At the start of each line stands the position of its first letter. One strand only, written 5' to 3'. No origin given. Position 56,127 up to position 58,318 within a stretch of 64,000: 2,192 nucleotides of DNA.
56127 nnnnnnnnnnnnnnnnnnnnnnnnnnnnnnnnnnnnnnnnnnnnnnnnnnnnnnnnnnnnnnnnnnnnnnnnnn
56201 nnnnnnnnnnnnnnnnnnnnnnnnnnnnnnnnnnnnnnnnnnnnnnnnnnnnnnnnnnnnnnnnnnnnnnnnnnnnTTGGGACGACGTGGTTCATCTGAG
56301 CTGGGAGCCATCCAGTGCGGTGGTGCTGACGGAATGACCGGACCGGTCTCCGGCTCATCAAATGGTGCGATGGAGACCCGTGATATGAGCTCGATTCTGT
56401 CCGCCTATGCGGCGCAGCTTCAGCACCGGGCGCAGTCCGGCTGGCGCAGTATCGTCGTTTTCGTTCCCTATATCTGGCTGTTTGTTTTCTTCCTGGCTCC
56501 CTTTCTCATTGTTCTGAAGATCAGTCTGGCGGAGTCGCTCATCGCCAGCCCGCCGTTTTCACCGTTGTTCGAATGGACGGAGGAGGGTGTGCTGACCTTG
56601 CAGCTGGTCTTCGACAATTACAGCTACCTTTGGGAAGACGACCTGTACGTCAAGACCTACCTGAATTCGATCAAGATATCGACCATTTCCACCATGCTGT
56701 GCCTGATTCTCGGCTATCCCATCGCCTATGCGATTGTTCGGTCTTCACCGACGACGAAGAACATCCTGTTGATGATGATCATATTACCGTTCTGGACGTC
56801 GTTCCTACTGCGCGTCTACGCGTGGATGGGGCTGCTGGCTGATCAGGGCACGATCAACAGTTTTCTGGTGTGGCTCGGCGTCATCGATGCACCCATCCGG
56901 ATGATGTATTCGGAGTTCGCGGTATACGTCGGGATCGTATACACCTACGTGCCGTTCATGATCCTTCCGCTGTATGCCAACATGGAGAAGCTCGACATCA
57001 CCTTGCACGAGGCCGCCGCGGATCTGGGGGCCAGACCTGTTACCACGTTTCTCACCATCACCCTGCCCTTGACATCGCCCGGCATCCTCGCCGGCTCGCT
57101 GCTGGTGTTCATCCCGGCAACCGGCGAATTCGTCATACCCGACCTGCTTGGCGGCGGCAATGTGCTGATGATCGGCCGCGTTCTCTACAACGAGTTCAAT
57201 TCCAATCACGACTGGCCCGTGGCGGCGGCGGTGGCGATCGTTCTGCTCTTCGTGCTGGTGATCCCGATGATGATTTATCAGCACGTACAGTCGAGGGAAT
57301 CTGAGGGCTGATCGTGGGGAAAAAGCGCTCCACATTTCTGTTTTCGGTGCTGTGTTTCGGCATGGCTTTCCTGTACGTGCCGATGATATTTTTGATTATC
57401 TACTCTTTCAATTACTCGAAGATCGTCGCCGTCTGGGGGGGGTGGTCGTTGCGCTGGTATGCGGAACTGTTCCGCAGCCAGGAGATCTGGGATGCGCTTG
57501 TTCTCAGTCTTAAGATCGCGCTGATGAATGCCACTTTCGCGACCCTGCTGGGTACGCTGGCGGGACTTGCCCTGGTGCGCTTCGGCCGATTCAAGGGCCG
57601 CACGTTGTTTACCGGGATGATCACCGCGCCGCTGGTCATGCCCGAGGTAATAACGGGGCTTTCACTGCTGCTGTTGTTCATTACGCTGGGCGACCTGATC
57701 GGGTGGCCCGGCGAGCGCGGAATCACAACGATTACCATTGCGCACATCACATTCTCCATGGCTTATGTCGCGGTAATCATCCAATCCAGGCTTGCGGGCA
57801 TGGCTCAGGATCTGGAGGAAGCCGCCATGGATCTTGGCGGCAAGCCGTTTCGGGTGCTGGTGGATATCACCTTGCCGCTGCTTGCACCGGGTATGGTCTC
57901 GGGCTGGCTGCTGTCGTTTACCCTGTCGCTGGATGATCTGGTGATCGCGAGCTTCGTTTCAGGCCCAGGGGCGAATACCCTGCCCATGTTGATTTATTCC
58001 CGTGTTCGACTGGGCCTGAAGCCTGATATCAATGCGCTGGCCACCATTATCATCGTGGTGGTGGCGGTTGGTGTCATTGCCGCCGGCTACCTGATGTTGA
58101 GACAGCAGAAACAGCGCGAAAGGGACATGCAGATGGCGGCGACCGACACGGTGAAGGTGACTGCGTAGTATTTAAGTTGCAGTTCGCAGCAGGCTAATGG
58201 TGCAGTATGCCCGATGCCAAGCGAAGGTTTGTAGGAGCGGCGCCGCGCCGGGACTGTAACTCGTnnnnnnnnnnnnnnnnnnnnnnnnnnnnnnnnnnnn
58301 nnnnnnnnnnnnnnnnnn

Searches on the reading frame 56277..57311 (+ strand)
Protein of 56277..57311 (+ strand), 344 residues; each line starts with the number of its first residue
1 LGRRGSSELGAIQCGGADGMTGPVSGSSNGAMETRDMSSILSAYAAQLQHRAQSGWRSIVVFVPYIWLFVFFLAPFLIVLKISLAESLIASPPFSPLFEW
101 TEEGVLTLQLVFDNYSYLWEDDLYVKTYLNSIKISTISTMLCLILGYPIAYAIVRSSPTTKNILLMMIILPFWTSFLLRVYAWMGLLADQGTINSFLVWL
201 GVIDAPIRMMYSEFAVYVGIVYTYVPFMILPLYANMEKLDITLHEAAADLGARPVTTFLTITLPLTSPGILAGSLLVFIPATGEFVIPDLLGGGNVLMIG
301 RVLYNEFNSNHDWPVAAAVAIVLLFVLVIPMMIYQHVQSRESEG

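Call 19: search_protein_families(library=pfam, proteins=[window:56277-57311:+], max_evalue=0.00001)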
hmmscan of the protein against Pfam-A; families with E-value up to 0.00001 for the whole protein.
window:56277-57311:+ (344 aa): 1 family
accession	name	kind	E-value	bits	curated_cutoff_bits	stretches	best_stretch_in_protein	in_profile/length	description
PF00528.27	BPD_transp_1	-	1.1e-10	42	26.4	1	144-332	3-174/184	Binding-protein-dependent transport system inner membrane component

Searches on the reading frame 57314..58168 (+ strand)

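Call 62: search_protein_families(library=pfam, proteins=[window:57314-58168:+], max_evalue=0.0001)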
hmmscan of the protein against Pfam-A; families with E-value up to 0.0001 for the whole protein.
window:57314-58168:+ (284 aa): 1 family
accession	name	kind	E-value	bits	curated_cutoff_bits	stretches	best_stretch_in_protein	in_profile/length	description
PF00528.27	BPD_transp_1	-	3.3e-16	60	26.4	1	77-259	2-173/184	Binding-protein-dependent transport system inner membrane component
